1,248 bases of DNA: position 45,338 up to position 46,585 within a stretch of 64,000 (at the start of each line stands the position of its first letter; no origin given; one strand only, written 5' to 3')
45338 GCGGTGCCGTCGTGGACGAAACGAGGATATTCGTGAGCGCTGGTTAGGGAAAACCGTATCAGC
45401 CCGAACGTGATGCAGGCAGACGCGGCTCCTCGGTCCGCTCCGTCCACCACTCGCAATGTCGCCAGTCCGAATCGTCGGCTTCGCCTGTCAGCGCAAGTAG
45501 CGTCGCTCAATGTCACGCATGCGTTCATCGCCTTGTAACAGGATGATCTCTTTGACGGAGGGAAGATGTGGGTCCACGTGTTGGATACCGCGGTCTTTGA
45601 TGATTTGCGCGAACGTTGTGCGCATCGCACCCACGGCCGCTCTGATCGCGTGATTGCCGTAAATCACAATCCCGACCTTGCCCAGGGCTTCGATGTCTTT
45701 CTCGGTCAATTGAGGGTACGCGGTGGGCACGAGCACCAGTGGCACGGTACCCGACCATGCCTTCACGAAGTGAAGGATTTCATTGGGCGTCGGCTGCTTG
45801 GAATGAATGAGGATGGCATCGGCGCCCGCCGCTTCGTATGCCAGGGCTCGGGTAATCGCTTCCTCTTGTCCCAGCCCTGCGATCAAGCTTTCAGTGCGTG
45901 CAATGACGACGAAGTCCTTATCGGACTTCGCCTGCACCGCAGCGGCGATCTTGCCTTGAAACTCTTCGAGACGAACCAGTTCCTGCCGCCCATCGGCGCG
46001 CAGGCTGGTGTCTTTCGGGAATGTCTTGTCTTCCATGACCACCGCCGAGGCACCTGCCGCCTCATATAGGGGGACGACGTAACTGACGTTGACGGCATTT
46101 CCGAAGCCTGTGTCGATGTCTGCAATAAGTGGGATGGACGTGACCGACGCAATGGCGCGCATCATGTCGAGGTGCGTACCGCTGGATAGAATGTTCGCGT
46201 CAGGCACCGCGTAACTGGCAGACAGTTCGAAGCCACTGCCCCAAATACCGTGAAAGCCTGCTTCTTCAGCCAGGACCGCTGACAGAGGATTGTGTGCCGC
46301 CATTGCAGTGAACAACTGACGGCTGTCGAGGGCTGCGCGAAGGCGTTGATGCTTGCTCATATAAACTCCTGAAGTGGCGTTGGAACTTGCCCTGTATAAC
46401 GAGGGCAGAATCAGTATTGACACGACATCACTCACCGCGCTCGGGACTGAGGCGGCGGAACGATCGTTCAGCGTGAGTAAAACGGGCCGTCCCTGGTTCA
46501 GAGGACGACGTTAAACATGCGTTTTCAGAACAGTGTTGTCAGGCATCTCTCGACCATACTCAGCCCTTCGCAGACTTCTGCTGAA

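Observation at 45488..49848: Phosphonate cassette with a non-canonical gene set: candidate phosphonolactate catabolic pathway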

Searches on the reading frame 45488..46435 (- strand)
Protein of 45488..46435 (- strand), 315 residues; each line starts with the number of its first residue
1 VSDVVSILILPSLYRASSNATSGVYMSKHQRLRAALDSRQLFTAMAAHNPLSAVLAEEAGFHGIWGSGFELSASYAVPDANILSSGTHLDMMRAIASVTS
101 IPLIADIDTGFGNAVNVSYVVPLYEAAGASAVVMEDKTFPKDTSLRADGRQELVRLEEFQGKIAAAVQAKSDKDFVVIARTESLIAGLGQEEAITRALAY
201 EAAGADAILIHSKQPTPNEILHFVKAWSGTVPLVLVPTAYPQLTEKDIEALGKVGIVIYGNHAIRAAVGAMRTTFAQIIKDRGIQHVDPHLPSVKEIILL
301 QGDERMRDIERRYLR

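Call 4: search_protein_families(library=pfam, proteins=[window:45488-46435:-])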
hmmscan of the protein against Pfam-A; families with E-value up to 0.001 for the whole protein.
window:45488-46435:- (315 aa): 2 families
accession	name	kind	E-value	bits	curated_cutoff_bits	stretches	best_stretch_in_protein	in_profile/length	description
PF13714.12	PEP_mutase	-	2.2e-55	188.3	31.5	1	34-278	3-239/240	Phosphoenolpyruvate phosphomutase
PF00463.27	ICL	-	4.1e-05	22.7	26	1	101-189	150-239/526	Isocitrate lyase family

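Call 5: search_protein_families(library=ncbifam, proteins=[window:45488-46435:-])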
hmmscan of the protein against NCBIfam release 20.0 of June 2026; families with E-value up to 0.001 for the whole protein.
window:45488-46435:- (315 aa): 8 families
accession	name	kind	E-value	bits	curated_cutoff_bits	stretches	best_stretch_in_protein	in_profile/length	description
TIGR02321.1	Pphn_pyruv_hyd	equivalog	1.1e-164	546.6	374.4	1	26-315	1-290/290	phosphonopyruvate hydrolase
TIGR02320.1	PEP_mutase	equivalog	8e-84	281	319.55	1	32-304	1-283/284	phosphoenolpyruvate mutase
TIGR02317.1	prpB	equivalog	2.6e-46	158.1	354.4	1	29-285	2-253/285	methylisocitrate lyase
NF008455.0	PRK11320.1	equivalog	8.2e-39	133.6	353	1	26-285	5-260/295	methylisocitrate lyase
TIGR02319.1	CPEP_Pphonmut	equivalog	1.2e-26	93.7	420.05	1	28-279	4-252/294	carboxyvinyl-carboxyphosphonate phosphorylmutase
NF005074.0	PRK06498.1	equivalog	1.4e-08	33.8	446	1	100-196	178-276/531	isocitrate lyase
TIGR01346.1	isocit_lyase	equivalog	9.1e-07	27.6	275.9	1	101-191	151-242/527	isocitrate lyase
NF011645.0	PRK15063.1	equivalog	1.3e-06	27.5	562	1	101-186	148-234/430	isocitrate lyase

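Call 19: find_homologous_proteins(query=window:45491-46360:-)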
Query seq(290 aa) (290 aa): 3816 proteins with E <= 0.001 among 8000 candidates; the best 120 are listed.
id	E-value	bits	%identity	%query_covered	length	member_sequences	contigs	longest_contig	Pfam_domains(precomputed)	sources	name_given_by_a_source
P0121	2.6e-181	619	99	100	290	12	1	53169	PF13714.13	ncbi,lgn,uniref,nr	ncbi:phosphonopyruvate hydrolase [Pseudomonas sp. SLFW]|uniref:phosphonopyruvate hydrolase n=1 Tax=P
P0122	1.3e-146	505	81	100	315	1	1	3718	PF13714.13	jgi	jgi:phosphonopyruvate hydrolase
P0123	5.9e-146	503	80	100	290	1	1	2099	PF13714.13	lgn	-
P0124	1.8e-145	501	82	100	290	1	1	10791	PF13714.13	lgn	-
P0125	4.9e-145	500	81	100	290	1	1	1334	PF13714.13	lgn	-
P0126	1.4e-144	498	82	100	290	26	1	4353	PF13714.13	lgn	-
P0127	1.6e-144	498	81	100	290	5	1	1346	PF13714.13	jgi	-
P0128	2.0e-144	498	80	100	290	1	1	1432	PF13714.13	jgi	jgi:phosphonopyruvate hydrolase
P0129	3.3e-144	497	80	100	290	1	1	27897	PF13714.13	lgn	-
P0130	4.0e-144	497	81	100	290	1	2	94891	PF13714.13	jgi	jgi:phosphoenolpyruvate phosphomutase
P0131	7.0e-144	496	79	100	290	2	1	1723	PF13714.13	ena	-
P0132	1.5e-143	495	79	100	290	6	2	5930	PF13714.13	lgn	-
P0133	1.6e-143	495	80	100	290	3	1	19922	PF13714.13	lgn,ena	-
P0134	2.3e-143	494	80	100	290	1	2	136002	PF13714.13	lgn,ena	-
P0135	2.6e-143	494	80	100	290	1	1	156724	PF13714.13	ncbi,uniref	ncbi:phosphonopyruvate hydrolase [Paraburkholderia sp.]|uniref:phosphonopyruvate hydrolase n=1 Tax=P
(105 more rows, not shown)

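Call 23: search_solved_structures(query=window:45488-46360:-, max_evalue=1e-20, show_alignments=2)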
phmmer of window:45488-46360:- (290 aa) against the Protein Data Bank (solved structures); distinct sequences matched with E-value up to 1e-20: 16.
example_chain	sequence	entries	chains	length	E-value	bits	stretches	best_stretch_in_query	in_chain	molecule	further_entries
2dua_A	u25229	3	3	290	1.7e-146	489.8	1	1-290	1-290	Phosphonopyruvate hydrolase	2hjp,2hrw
5unc_A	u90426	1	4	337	7.6e-73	248.4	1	6-290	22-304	PHOSPHOENOLPYRUVATE PHOSPHOMUTASE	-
1m1b_A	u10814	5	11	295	1e-64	221.7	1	3-289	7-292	PHOSPHOENOLPYRUVATE PHOSPHOMUTASE | PROTEIN (PHOSPHOENOLPYRUVATE MUTASE)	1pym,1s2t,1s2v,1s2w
1s2u_A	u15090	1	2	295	1.3e-63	218.1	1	3-289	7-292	Phosphoenolpyruvate phosphomutase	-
3b8i_A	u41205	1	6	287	5.6e-27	98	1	6-259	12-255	PA4872 oxaloacetate decarboxylase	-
9hra_A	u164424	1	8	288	3.6e-25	92.1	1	7-263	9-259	2-methylisocitrate lyase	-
9hgk_A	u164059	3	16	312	4.7e-25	91.7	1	7-263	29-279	2-methylisocitrate lyase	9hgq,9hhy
3eoo_A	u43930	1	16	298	7.2e-25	91.1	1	5-259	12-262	Methylisocitrate lyase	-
4iqd_A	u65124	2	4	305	7.6e-25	91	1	5-260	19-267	Carboxyvinyl-carboxyphosphonate phosphorylmutase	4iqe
9hgo_A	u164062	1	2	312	1.2e-24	90.3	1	7-263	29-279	2-methylisocitrate lyase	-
9hhs_A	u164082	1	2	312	1.7e-24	89.9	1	7-263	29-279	2-methylisocitrate lyase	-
6t4v_C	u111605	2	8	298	1.9e-24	89.7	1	4-258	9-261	2-methylisocitrate lyase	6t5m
1o5q_A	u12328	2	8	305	2.3e-23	86.2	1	4-185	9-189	Probable methylisocitrate lyase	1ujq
1xg3_A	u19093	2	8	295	6.2e-23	84.8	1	6-185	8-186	Probable methylisocitrate lyase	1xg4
1mum_A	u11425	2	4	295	8e-23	84.4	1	6-185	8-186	2-methylisocitrate lyase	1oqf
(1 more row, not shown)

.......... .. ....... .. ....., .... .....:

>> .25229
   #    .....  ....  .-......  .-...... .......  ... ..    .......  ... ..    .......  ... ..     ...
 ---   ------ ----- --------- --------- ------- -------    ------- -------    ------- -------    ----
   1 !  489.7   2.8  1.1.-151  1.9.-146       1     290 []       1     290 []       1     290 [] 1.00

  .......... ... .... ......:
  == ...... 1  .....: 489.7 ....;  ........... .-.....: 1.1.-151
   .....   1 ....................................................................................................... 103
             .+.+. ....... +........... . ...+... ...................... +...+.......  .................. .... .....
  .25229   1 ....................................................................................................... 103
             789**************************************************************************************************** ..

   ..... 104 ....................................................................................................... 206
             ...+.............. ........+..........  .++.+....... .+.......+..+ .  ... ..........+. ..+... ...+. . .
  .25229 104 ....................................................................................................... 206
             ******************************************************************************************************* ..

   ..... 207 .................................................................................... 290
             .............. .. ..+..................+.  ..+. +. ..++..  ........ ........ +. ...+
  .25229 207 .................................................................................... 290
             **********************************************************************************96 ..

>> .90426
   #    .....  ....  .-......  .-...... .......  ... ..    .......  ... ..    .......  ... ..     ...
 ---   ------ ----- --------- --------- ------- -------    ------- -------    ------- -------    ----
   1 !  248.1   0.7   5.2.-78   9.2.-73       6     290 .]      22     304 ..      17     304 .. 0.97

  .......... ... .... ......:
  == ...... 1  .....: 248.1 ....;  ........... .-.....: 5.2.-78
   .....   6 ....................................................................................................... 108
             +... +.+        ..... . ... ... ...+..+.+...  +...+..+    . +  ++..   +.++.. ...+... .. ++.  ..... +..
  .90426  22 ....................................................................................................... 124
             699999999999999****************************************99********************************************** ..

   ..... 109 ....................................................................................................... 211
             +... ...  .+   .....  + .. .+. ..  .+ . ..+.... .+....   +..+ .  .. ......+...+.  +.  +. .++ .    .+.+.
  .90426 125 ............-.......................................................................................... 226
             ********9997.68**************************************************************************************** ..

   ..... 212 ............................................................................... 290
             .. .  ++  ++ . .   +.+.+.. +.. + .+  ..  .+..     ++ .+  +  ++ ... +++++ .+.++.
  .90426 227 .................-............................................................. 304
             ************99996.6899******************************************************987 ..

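Call 25: find_related_loci(query=A1, collection=genome_contigs, flank=8000)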
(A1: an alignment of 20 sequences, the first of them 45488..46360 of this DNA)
Query A1 (290 aa) in genome_contigs; peptide patterns used: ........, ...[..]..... (x = any residue, [..] = any of these).
208 stretches matched a pattern; 190 encode a relative of the query (tblastn E <= 1e-3); the best 80 are kept; 80 distinct loci.
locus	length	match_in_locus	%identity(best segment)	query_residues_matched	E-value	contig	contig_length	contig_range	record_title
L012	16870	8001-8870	80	1-290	2e-154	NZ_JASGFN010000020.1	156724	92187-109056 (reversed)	MAG: Paraburkholderia sp. isolate 1H005 JMF-2111-06-0001.hyb.bin.5_19, whole genome shotgun sequence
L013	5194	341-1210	80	1-290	1e-155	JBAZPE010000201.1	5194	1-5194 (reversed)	MAG: Burkholderiaceae bacterium isolate SO_2017_SWC_22 scaffold_13463_c1_LP-4_2017, whole genome shotgun sequence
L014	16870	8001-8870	79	1-290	1e-152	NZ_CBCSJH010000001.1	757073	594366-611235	Bordetella tumbae strain CIP111921T isolate CIP111921T NODE_0001, whole genome shotgun sequence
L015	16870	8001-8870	80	1-290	2e-152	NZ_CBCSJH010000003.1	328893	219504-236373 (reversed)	Bordetella tumbae strain CIP111921T isolate CIP111921T NODE_0003, whole genome shotgun sequence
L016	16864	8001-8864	79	3-290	5e-152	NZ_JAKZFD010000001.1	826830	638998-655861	Pelomonas sp. CA6 1, whole genome shotgun sequence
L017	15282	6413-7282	79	1-290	4e-152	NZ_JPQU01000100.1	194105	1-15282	Pseudomonas syringae strain GAW0119 contig100.1, whole genome shotgun sequence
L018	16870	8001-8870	79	1-290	6e-152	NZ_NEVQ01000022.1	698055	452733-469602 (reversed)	Bordetella genomosp. 4 strain AU9919 NODE_1_length_698055_cov_26.4346_ID_1, whole genome shotgun sequence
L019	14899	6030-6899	79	1-290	1e-151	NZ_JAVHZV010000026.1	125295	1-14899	Pseudomonas sp. G34 Contig_26_545.602, whole genome shotgun sequence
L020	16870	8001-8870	79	1-290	2e-151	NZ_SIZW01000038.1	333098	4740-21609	Achromobacter aestuarii strain KS-M25 107, whole genome shotgun sequence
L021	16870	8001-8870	79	1-290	1e-150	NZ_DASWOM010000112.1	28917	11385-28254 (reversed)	MAG: Acerihabitans sp. isolate SMAG_U3441 k141_1832201, whole genome shotgun sequence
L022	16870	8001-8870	78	1-290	1e-150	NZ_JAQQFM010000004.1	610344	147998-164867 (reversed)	Herbaspirillum lusitanum strain RL21-008-BIB-A 4, whole genome shotgun sequence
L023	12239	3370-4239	79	1-290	1e-150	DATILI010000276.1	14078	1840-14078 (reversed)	MAG TPA_asm: Burkholderiaceae bacterium isolate SMAG_U15740 k141_8891, whole genome shotgun sequence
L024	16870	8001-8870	78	1-290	1e-150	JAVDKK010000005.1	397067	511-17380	Schauerella fraxinea strain B3P038 NODE_5_length_397067_cov_68.936061, whole genome shotgun sequence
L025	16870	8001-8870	78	1-290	4e-150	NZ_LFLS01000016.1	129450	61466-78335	Herbaspirillum autotrophicum strain IAM 14942 contig16, whole genome shotgun sequence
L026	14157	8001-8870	77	1-290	3e-150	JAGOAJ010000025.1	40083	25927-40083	MAG: Burkholderiaceae bacterium isolate Go_Leine_bin_102 Go_Leine_297_length_40083_cov_6.714961, whole genome shotgun se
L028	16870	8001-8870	78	1-290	2e-150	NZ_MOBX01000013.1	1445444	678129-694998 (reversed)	Pseudomonas fluorescens strain 28B5 28B5_Joined_contig_1, whole genome shotgun sequence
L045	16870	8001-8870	74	1-290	5e-144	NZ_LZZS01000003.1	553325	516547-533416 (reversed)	Achromobacter sp. UMC46 AC46_contig000003, whole genome shotgun sequence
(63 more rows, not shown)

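Call 29: search_protein_families(library=pfam, proteins=[L012:3977-5089:+, L045:8981-10765:+, L045:6143-7306:+, L045:7314-7919:+, L012:4993-6738:+, L012:6735-7952:+, L012:2002-2892:-, L012:2929-3993:+, L016:6000-6920:+])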
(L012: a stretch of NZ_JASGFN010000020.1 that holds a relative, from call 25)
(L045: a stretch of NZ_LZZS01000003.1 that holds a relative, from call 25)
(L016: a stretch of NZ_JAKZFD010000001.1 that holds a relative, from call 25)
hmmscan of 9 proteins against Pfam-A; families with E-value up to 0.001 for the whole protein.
L012:3977-5089:+ (370 aa): 4 families
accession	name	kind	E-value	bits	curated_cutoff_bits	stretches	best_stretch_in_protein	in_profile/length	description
PF00005.33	ABC_tran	-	1.1e-34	120.4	25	1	33-174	2-136/137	ABC transporter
PF13304.12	AAA_21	-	6.9e-07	30.1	27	0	154-208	245-301/304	AAA domain, putative AbiEii toxin, Type IV TA system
PF08402.16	TOBE_2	-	1.9e-06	28.3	21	1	290-359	1-69/76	TOBE domain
PF13191.12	AAA_16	-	0.00054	20.9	32.6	1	39-103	21-85/167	AAA ATPase domain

L045:8981-10765:+ (594 aa): 3 families
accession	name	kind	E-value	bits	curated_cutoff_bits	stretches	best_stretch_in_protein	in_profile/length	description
PF00916.26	Sulfate_transp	-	1.1e-86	291.4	23.2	1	25-396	1-378/380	Sulfate permease family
PF01740.26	STAS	-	2.9e-10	40.3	22.6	1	459-561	8-106/106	STAS domain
PF09843.14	DUF2070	-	0.00099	18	30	1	265-446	38-195/561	Predicted membrane protein (DUF2070)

L045:6143-7306:+ (387 aa): 4 families
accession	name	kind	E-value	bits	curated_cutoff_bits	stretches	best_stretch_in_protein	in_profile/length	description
PF00768.25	Peptidase_S11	-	2e-76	257.1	27.6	1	28-258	7-237/239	D-alanyl-D-alanine carboxypeptidase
PF07943.18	PBP5_C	-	6.8e-16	58.6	21.2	1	279-366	1-90/91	Penicillin-binding protein 5, C-terminal domain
PF13354.11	Beta-lactamase2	-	4.7e-11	42.9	22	1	38-162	4-120/214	Beta-lactamase enzyme family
PF19709.4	DUF6206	-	0.0004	20.1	30.4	0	108-157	94-143/271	Family of unknown function (DUF6206)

L045:7314-7919:+ (201 aa): 1 family
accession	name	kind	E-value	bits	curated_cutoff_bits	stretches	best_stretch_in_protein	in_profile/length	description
PF01814.28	Hemerythrin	-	5.1e-18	66.2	25.3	1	37-176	2-127/127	Hemerythrin HHE cation binding domain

L012:4993-6738:+ (581 aa): 1 family
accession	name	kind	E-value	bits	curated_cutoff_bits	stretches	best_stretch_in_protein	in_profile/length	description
PF00528.27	BPD_transp_1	-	1e-17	64.9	26.4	2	113-303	3-181/184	Binding-protein-dependent transport system inner membrane component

L012:6735-7952:+ (405 aa): 2 families
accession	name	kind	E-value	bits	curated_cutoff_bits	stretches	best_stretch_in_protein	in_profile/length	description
PF00155.27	Aminotran_1_2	-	1.2e-74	252.1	19.7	1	36-397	1-361/361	Aminotransferase class I and II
PF01041.23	DegT_DnrJ_EryC1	-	1.5e-08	34.7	19.8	1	102-174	48-117/360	DegT/DnrJ/EryC1/StrS aminotransferase family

L012:2002-2892:- (296 aa): 2 families
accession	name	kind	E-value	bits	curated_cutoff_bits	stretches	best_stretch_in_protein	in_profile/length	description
PF00126.33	HTH_1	-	6.5e-19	68.1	26.6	1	11-67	3-59/60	Bacterial regulatory helix-turn-helix protein, lysR family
PF03466.25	LysR_substrate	-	8.4e-15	55.2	28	1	104-289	13-208/209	LysR substrate binding domain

L012:2929-3993:+ (354 aa): 4 families
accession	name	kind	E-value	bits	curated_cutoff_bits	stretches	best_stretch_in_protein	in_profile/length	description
PF13343.11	SBP_bac_6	-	5.3e-25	88.8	24.6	1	122-314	30-222/245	Bacterial extracellular solute-binding protein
PF13416.11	SBP_bac_8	-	2.1e-22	80.6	27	1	68-313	2-266/279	Bacterial extracellular solute-binding protein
PF13531.11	SBP_bac_11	-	1.3e-20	74.6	25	1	56-296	4-218/227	Bacterial extracellular solute-binding protein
PF01547.30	SBP_bac_1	-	1.5e-17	65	26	1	64-296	9-306/307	Bacterial extracellular solute-binding protein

L016:6000-6920:+ (306 aa): 4 families
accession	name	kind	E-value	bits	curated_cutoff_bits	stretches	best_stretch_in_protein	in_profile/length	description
PF09130.16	DUF1932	-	4.8e-17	62.1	25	1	207-275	1-67/70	Domain of unknown function (DUF1932)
PF03446.21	NAD_binding_2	-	9.3e-11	42.4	21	1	18-156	2-138/161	NAD binding domain of 6-phosphogluconate dehydrogenase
PF03807.23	F420_oxidored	-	9e-07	29.9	21.6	1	18-111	2-91/94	NADP oxidoreductase coenzyme F420-dependent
PF02153.23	PDH_N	-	0.00057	19.9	26.5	1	57-137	23-102/154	Prephenate dehydrogenase, nucleotide-binding domain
